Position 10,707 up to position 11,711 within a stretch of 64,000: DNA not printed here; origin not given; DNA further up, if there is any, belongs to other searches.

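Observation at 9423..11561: HAD phosphatase fused in-frame to adenylosuccinate lyase (PurB), inside a guaB-purA-purB salvage cluster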

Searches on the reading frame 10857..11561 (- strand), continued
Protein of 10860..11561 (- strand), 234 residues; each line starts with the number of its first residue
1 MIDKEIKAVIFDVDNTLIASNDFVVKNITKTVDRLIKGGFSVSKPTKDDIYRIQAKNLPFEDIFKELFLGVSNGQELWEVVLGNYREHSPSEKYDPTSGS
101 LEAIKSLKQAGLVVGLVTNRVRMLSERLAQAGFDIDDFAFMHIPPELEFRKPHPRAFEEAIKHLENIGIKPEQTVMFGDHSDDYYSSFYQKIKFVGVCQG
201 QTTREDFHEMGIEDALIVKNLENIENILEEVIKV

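Call 50: find_encoding_contigs(protein=P0125, flank=8000, max_places=2)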
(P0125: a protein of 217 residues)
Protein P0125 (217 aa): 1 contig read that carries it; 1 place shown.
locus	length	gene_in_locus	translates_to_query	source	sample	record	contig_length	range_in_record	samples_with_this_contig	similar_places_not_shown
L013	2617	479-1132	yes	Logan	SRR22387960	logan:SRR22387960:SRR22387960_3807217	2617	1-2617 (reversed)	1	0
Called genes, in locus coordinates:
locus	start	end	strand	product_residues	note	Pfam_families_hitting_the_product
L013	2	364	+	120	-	?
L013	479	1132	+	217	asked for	PF00702:Hydrolase, PF13419:HAD_2, PF13242:Hydrolase_like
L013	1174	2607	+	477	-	PF00206:Lyase_1, PF08328:ASL_C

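Call 65: predict_structure(alignment_id=A3)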
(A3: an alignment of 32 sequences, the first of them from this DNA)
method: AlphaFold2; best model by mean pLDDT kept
length: 235 residues; sequences in the alignment: 32
mean_pLDDT: 95.6   pTM: 0.90
mean pLDDT of the five models: 95.6, 95.4, 94.8, 94.4, 94.2
residues with pLDDT >= 90: 223; 70-90: 8; 50-70: 1; < 50: 3
segments of 3 or more residues with pLDDT < 50: 1-3
pLDDT, mean of each block of 10 residues (from residue 1): 77 98 97 97 97 92 97 95 96 97 98 96 94 98 95 97 98 97 97 97 97 97 96 88
secondary structure, 60 per line:
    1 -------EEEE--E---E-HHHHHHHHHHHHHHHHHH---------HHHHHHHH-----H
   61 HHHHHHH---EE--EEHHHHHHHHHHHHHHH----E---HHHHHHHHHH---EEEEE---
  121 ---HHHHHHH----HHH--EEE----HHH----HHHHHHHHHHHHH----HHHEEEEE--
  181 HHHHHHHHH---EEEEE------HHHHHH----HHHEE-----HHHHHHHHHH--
elements in order: E8-11 H20-37 H47-54 H60-67 H77-91 H100-109 E113-117 H124-130 E140-142 H154-166 E174-178 H181-189 E193-197 H204-209 H224-233

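Call 68: fold_search(model_id=the predicted structure, library=pdb)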
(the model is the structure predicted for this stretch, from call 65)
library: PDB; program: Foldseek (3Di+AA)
matches with E <= 10: 1228; with E <= 0.001: 382
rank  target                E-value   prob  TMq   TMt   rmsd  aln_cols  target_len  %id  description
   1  3d6j                  2.0e-11  1.00  0.65  0.72   5.1       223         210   22  Crystal structure of Putative haloacid dehalogenase-like hydrolase from Bacteroides fragilis (released 2008-07-15)
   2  2hoq                  4.1e-11  1.00  0.74  0.73   4.5       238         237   21  Crystal structure of the probable haloacid dehalogenase (PH1655) from pyrococcus horikoshii OT3 (released 2007-07-17)
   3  3qu9                  2.2e-10  1.00  0.56  0.58   6.5       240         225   18  Crystal structure of pyrophosphatase from bacteroides thetaiotaomicron, asp13asn mutant complexed with magnesium and tar (released 2011-04-27)
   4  2hsz_A                2.7e-10  1.00  0.67  0.70   4.5       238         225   17  Crystal structure of a predicted phosphoglycolate phosphatase (hs_0176) from haemophilus somnus 129pt at 1.90 A resolu (released 2006-08-15)
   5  3qu4_D                3.0e-10  1.00  0.55  0.57   6.7       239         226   18  Crystal structure of pyrophosphatase from bacteroides thetaiotaomicron, asp13ala mutant (released 2011-04-27)
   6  3qu4_B                3.0e-10  1.00  0.55  0.58   6.7       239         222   17  Crystal structure of pyrophosphatase from bacteroides thetaiotaomicron, asp13ala mutant (released 2011-04-27)
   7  3qyp_B                4.1e-10  1.00  0.56  0.57   6.9       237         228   18  Crystal structure of pyrophosphatase from bacteroides thetaiotaomicron, glu47asn mutant complexed with calcium and pho (released 2011-04-13)
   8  3quq                  5.1e-10  1.00  0.61  0.63   5.7       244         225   18  Crystal structure of pyrophosphatase from bacteroides thetaiotaomicron, an open cap conformation (released 2011-04-13)
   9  3qxg_A                5.4e-10  1.00  0.59  0.62   6.0       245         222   17  Crystal structure of pyrophosphatase from bacteroides thetaiotaomicron complexed with calcium, a closed cap conformati (released 2011-04-27)
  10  3qu4_C                5.8e-10  1.00  0.55  0.57   7.0       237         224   18  Crystal structure of pyrophosphatase from bacteroides thetaiotaomicron, asp13ala mutant (released 2011-04-27)
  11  3dv9                  6.1e-10  1.00  0.57  0.55   6.2       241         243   16  Putative beta-phosphoglucomutase from Bacteroides vulgatus. (released 2008-08-05)
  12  3qu4_A                6.1e-10  1.00  0.55  0.58   6.7       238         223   16  Crystal structure of pyrophosphatase from bacteroides thetaiotaomicron, asp13ala mutant (released 2011-04-27)
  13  3qu7_B                6.9e-10  1.00  0.60  0.63   6.0       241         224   18  Crystal structure of pyrophosphatase from bacteroides thetaiotaomicron, asp13asn mutant complexed with calcium and pho (released 2011-04-27)
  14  3qu4_E                8.2e-10  1.00  0.56  0.57   6.7       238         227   18  Crystal structure of pyrophosphatase from bacteroides thetaiotaomicron, asp13ala mutant (released 2011-04-27)
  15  8bp1                  8.7e-10  1.00  0.64  0.65   5.0       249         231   25  Crystal structure of BHMeHis1.0, an engineered enzyme for the Morita-Baylis-Hillman reaction (released 2024-02-28)
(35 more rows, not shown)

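Call 69: find_encoding_contigs(protein=P0137, flank=6000, max_places=2)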
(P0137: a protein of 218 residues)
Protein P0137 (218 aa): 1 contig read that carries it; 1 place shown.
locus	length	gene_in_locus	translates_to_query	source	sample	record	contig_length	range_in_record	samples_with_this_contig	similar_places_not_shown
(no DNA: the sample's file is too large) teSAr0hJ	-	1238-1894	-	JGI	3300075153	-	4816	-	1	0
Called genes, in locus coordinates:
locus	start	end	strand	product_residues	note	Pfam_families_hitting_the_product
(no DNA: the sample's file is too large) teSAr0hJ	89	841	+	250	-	PF01978:TrmB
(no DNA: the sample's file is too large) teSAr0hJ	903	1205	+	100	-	-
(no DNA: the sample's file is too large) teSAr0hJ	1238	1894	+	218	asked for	PF00702:Hydrolase, PF12710:HAD (weak), PF13419:HAD_2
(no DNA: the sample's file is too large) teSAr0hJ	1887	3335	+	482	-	PF00206:Lyase_1, PF08328:ASL_C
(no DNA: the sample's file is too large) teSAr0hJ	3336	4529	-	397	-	PF00709:Adenylsucc_synt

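Call 70: find_encoding_contigs(protein=P0144, flank=6000, max_places=2)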
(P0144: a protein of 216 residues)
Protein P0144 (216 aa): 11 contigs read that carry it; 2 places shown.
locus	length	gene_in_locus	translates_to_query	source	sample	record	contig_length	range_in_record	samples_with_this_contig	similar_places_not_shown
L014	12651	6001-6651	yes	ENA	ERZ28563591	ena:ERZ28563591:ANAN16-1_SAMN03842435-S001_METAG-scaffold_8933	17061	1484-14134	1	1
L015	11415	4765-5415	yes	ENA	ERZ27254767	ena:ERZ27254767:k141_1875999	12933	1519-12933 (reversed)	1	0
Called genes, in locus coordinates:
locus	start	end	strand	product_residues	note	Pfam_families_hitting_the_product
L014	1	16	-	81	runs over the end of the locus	-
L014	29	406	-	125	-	PF02629:CoA_binding (weak), PF13380:CoA_binding_2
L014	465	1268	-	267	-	-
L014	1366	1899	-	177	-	PF01936:NYN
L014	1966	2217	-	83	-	PF06445:GyrI-like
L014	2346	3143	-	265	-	PF00561:Abhydrolase_1, PF12146:Hydrolase_4, PF12697:Abhydrolase_6, PF03096:Ndr (weak)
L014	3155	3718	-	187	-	PF01725:Ham1p_like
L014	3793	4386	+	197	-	PF01928:CYTH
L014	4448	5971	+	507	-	PF00478:IMPDH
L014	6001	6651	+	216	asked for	PF00702:Hydrolase, PF12710:HAD, PF13419:HAD_2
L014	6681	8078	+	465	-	PF00206:Lyase_1, PF08328:ASL_C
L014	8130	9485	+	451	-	PF00709:Adenylsucc_synt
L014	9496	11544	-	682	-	PF00801:PKD (faint), PF18911:PKD_4 (weak)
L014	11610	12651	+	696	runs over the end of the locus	PF11028:TMEM260_N, PF13424:TPR_12 (weak), PF00515:TPR_1, PF07719:TPR_2, PF13181:TPR_8 (weak)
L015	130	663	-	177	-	PF01936:NYN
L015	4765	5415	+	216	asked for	PF00702:Hydrolase, PF12710:HAD, PF13419:HAD_2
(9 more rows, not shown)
